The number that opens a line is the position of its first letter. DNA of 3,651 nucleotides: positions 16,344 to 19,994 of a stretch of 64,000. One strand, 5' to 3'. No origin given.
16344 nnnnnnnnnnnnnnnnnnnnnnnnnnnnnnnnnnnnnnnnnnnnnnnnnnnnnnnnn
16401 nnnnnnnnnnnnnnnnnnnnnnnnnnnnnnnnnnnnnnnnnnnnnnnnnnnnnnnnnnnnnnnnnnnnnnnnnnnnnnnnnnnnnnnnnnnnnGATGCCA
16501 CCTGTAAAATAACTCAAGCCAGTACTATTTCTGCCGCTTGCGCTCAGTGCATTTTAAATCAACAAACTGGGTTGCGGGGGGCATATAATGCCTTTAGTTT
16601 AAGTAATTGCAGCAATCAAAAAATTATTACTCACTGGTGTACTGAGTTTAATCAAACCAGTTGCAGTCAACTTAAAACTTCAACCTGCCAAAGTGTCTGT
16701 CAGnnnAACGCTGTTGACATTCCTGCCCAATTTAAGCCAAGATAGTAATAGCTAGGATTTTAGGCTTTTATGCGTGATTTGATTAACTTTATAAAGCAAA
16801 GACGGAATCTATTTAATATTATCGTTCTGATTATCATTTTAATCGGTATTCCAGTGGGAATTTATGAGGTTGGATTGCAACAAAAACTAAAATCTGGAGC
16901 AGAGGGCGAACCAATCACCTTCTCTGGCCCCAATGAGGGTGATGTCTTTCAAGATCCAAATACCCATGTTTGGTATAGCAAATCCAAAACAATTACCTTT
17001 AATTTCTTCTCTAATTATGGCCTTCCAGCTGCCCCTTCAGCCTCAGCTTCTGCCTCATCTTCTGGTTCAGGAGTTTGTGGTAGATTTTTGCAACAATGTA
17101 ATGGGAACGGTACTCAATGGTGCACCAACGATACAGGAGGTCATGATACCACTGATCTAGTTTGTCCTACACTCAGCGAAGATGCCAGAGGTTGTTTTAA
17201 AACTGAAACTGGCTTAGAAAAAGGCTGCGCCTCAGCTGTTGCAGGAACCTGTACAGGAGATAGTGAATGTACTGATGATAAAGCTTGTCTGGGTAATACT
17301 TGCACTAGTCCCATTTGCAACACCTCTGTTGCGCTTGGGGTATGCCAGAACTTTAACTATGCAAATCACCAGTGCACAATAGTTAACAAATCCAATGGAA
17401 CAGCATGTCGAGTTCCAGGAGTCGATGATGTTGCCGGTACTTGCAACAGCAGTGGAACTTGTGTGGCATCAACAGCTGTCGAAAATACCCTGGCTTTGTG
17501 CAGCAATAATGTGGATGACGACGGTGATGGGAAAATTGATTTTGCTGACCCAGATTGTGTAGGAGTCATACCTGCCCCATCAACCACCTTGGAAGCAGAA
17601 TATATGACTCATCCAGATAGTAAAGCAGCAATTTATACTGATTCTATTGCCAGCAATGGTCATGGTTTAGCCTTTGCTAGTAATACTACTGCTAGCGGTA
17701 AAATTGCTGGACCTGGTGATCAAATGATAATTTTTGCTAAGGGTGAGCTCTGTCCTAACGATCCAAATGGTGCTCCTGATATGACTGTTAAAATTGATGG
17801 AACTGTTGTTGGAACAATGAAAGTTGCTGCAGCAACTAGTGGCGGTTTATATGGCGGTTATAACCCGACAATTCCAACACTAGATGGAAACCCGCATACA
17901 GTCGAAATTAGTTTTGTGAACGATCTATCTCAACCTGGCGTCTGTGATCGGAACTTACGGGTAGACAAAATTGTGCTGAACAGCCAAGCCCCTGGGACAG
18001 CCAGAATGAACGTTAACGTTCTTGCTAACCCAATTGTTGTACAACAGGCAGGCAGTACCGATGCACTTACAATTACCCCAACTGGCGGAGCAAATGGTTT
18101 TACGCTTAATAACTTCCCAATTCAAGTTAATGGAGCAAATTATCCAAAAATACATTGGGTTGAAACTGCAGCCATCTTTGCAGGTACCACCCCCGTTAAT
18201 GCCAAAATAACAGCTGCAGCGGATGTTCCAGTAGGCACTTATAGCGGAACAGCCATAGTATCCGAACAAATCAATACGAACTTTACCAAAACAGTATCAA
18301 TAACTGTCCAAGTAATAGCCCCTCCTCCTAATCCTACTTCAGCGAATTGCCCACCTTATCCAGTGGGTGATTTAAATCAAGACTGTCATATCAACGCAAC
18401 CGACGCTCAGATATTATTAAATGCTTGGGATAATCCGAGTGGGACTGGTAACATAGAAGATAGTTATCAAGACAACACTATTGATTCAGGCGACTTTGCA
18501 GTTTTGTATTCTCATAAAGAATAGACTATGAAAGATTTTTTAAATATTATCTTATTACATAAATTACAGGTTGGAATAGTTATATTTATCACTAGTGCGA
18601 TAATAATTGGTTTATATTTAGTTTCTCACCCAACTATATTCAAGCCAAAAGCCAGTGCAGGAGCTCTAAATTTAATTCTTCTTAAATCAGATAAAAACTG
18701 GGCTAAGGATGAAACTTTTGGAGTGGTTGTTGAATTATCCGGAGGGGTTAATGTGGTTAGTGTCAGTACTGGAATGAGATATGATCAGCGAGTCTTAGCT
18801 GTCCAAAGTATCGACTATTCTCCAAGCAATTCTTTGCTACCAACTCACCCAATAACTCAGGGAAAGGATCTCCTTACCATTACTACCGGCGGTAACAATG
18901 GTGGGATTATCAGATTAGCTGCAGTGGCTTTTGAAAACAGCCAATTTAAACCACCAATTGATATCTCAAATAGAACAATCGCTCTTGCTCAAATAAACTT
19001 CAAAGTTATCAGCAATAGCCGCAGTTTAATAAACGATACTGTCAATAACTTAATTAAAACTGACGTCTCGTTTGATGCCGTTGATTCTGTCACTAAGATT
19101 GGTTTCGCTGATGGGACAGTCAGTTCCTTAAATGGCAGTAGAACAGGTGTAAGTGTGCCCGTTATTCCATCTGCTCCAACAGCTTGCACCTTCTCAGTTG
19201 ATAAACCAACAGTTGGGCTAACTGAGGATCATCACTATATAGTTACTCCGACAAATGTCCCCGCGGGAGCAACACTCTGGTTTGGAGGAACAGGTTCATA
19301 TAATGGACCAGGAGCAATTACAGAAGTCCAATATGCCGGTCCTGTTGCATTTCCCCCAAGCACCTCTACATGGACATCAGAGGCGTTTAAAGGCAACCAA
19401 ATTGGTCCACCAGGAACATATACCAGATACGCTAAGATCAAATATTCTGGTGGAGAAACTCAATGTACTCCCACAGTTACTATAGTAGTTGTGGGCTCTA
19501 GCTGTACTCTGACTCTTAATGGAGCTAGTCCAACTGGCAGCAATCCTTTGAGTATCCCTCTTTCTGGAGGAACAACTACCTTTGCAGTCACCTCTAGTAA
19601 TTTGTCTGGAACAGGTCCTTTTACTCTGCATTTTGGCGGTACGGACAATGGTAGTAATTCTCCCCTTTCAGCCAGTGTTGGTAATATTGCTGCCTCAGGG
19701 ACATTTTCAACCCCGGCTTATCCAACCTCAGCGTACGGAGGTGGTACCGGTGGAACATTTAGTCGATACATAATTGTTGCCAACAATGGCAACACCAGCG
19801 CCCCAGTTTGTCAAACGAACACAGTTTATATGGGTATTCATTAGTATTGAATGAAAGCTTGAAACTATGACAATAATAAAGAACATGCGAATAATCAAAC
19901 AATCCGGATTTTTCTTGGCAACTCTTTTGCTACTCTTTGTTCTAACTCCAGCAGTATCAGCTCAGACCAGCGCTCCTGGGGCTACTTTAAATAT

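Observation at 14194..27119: Candidate cohesin-dockerin (cellulosome-like) cell-surface system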

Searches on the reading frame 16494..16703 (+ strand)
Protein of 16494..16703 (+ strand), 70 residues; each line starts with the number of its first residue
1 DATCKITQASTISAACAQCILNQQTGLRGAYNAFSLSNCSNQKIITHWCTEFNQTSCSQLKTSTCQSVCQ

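Call 46: search_protein_representatives(alignment_id=A2)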
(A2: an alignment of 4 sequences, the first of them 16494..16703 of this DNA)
Query: 4 sequences, 76 profile positions. Proteins with E-value up to 0.001 (for the whole library): 80; up to 1e-10: 18; up to 1e-30: 1. The best 80 are listed.
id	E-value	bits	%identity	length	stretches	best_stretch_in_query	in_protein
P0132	2.9e-57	206.9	-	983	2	1-76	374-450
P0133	2.9e-29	117.1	-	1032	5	17-75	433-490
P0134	2.3e-25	104.6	-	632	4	17-75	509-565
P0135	2.2e-24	101.5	-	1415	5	2-76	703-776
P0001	2.0e-22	95.3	-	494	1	3-75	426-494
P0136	5.2e-21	90.7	-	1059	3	4-75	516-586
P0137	2.2e-20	88.7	-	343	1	2-75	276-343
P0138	7.7e-16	74.1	-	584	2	2-75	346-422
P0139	9.0e-16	73.9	-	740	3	16-75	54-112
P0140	7.4e-15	71.0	-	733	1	1-75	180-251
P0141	8.6e-14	67.6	-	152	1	2-71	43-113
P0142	9.9e-14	67.4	-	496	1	1-75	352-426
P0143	1.3e-13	67.0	-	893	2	3-75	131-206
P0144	1.6e-13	66.7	-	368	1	2-75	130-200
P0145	7.1e-13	64.6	-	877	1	4-76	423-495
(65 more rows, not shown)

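Call 48: search_protein_families(library=pfam, alignment_id=A4, max_evalue=0.001)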
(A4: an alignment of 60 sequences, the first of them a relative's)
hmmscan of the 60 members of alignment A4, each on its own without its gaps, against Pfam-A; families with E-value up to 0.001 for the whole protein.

A. member 1, P0133 (1032 aa): 2 families
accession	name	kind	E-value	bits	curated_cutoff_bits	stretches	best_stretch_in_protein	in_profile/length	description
PF01551.29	Peptidase_M23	-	6.7e-16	58.7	28.7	1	134-232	2-90/96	Peptidase family M23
PF22825.2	HpiC1-like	-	2e-05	25.1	27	0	893-1028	40-172/174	HpiC1 cyclase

B. families by the number of members that match (of 60 scanned): 31 families (the first 25 are shown)
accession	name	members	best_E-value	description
PF00404.24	Dockerin_1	18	6e-12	Dockerin type I domain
PF01551.29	Peptidase_M23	8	8.8e-21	Peptidase family M23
PF01833.30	TIG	4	1.5e-09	IPT/TIG domain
PF17210.9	SdrD_B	3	1.1e-08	SdrD B-like domain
PF13620.12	CarboxypepD_reg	3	4.4e-08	Carboxypeptidase regulatory-like domain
PF00150.24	Cellulase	3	2.5e-06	Cellulase (glycosyl hydrolase family 5)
PF22825.2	HpiC1-like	2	1.3e-11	HpiC1 cyclase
PF00775.27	Dioxygenase_C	2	2.8e-05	Dioxygenase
PF00082.27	Peptidase_S8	1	6.4e-51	Subtilase family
PF00754.31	F5_F8_type_C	1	9.1e-32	F5/8 type C domain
PF22633.2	F5_F8_type_C_2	1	2.6e-29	NedA-like, galactose-binding domain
PF00188.32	CAP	1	3e-18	Cysteine-rich secretory protein family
PF22216.1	Sas-6_C_CC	1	3.9e-14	Spindle assembly abnormal protein 6 homolog, C-terminal coiled coil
PF08614.16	ATG16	1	4.1e-13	Autophagy protein 16 (ATG16)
PF06725.17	3D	1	1.4e-12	3D domain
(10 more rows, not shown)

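Call 90: search_solved_structures(query=A2, max_evalue=1)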
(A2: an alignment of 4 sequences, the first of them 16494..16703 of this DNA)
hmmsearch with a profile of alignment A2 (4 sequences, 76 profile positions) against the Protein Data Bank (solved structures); distinct sequences matched with E-value up to 1: 0.

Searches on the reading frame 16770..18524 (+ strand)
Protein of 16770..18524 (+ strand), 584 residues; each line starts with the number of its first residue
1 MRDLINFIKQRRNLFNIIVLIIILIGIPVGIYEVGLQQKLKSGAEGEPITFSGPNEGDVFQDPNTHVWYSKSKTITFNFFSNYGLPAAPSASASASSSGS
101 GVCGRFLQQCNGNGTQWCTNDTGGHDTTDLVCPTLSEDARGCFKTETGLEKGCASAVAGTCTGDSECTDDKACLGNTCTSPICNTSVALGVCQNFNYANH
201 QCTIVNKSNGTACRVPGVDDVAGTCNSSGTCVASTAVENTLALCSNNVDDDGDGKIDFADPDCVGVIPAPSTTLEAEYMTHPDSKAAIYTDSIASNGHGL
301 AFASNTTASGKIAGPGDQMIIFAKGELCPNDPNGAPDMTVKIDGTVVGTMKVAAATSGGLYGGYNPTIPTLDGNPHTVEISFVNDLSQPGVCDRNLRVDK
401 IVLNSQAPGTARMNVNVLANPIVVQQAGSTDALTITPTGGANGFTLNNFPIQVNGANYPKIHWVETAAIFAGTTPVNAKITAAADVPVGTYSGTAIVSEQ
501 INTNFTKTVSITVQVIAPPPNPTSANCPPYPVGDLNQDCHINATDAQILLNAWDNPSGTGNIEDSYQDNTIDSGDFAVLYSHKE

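Call 3: search_protein_families(library=pfam, proteins=[window:16770-18524:+], max_evalue=1)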
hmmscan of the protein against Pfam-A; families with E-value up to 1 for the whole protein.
window:16770-18524:+ (584 aa): 2 families
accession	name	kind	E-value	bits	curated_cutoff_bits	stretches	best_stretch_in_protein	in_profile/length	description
PF16841.11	CBM60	-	1.4e-11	45.2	28.2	1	332-410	10-83/91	Ca-dependent carbohydrate-binding module xylan-binding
PF00404.24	Dockerin_1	-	0.00042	20.9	22.9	1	533-579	2-52/57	Dockerin type I domain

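Call 4: search_protein_families(library=ncbifam, proteins=[window:16770-18524:+], max_evalue=1)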
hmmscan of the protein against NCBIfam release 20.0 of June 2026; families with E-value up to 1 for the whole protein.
window:16770-18524:+ (584 aa): 1 family
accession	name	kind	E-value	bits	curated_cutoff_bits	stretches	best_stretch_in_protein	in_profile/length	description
NF033662.1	acid_disulf_rpt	repeat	6.2e-09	35.4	41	1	238-265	1-28/32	acidic double-disulfide repeat-containing protein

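Call 87: search_solved_structures(query=window:16770-18524:+, max_evalue=0.01)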
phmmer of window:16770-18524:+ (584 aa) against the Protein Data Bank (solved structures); distinct sequences matched with E-value up to 0.01: 0.

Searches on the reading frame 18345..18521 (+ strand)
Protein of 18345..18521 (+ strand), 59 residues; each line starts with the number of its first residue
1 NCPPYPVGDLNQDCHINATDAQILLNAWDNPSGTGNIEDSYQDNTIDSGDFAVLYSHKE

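Call 93: search_solved_structures(query=window:18345-18521:+, max_evalue=1, show_alignments=1)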
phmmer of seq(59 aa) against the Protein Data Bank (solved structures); distinct sequences matched with E-value up to 1: 6.
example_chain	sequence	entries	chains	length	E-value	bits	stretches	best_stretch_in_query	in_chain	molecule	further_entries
2mte_A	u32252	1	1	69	0.033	17.9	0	7-24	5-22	Cellulose 1,4-beta-cellobiosidase (reducing end) CelS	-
1daq_A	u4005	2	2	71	0.036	17.8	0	7-24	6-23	ENDOGLUCANASE SS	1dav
2y3n_B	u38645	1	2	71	0.091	16.6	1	8-54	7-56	CELLULOSOMAL FAMILY-48 PROCESSIVE GLYCOSIDE HYDROLASE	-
4cj0_A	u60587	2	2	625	0.54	14.1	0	26-48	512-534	ENDOGLUCANASE D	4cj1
1clc_A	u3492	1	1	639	0.58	14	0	26-48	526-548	ENDOGLUCANASE CELD; EC: 3.2.1.4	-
4fl4_A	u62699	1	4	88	0.59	14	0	7-25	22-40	Glycoside hydrolase family 9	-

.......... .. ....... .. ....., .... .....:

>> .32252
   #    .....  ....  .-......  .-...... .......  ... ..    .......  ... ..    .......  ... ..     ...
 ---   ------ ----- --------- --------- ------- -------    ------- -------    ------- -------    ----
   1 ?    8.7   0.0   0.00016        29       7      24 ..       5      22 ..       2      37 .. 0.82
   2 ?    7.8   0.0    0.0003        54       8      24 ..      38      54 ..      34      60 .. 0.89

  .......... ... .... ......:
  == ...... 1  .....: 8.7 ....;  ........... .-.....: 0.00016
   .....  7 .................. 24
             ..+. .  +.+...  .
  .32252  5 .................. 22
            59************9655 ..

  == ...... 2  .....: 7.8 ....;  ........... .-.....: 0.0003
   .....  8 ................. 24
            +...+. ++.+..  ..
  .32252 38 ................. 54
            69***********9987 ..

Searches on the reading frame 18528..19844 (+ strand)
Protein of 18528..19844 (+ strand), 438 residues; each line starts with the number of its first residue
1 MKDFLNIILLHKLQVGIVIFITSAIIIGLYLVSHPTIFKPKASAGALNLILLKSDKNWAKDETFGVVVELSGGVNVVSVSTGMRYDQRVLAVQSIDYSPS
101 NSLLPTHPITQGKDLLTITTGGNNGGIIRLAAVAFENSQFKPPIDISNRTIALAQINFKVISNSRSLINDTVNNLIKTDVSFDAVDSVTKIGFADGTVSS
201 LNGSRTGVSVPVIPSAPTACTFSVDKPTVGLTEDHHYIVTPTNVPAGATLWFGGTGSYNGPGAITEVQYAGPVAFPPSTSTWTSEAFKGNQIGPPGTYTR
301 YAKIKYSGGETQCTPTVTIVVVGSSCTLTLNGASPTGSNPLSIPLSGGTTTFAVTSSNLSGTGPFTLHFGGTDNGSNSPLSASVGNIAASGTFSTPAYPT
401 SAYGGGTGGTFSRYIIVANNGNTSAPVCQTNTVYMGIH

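Call 3: search_protein_families(library=pfam, proteins=[window:18528-19844:+], max_evalue=1)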
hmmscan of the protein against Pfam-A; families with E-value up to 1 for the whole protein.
window:18528-19844:+ (438 aa): 0 families

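Call 4: search_protein_families(library=ncbifam, proteins=[window:18528-19844:+], max_evalue=1)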
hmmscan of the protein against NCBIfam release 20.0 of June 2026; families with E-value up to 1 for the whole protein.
window:18528-19844:+ (438 aa): 1 family
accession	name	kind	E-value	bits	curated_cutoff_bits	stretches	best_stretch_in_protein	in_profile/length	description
NF007401.0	PRK09932.1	equivalog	0.052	12.7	625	1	112-155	238-280/381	glycerate 3-kinase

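Call 37: find_homologous_proteins(query=window:18528-19844:+, max_evalue=0.001)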
Query window:18528-19844:+ (438 aa): 1 proteins with E <= 0.001 among 8000 candidates.
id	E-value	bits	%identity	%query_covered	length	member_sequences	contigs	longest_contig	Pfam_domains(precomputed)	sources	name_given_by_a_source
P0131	4.4e-283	957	100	100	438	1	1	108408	-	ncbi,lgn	-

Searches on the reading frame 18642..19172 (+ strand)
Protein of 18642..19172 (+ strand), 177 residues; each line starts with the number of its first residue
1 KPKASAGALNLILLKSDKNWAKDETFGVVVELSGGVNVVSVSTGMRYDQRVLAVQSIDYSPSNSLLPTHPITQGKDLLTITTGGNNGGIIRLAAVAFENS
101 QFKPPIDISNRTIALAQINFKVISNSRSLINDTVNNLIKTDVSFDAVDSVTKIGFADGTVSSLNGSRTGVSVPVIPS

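Call 41: search_protein_families(library=pfam, proteins=[window:18651-19172:+], max_evalue=10)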
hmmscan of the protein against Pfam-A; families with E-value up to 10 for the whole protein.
seq(174 aa): 0 families

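Call 59: predict_structure(protein=window:18642-19172:+)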
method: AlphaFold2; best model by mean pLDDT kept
length: 177 residues; sequences in the alignment: 1
mean_pLDDT: 38.6   pTM: 0.32
mean pLDDT of the five models: 38.6, 29.9, 28.9, 27.5, 26.8
residues with pLDDT >= 90: 0; 70-90: 0; 50-70: 18; < 50: 159
segments of 3 or more residues with pLDDT < 50: 3-8, 10-17, 20-117, 135-177
pLDDT, mean of each block of 10 residues (from residue 1): 49 47 43 42 33 35 34 34 38 36 36 46 52 47 37 29 29 23
secondary structure, 60 per line:
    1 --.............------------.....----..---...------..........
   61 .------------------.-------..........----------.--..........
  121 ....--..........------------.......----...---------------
elements in order: E3-15 E28-32 E42-44 E51-61 E88-97 E111-124 H127-136 E149-155 E160-162

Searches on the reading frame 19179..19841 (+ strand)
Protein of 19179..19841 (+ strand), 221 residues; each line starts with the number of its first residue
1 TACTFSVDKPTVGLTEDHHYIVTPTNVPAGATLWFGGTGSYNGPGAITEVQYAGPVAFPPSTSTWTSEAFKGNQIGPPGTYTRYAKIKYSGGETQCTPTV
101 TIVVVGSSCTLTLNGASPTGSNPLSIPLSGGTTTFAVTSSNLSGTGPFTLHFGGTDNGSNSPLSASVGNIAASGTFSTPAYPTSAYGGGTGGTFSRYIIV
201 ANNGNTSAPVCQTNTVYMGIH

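Call 41: search_protein_families(library=pfam, proteins=[window:19179-19841:+], max_evalue=10)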
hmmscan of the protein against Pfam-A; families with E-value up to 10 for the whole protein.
seq(221 aa): 1 family
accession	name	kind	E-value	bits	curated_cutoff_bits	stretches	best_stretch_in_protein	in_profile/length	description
PF19407.5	DUF5979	-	0.38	11.8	25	1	85-132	38-85/104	Domain of unknown function (DUF5979)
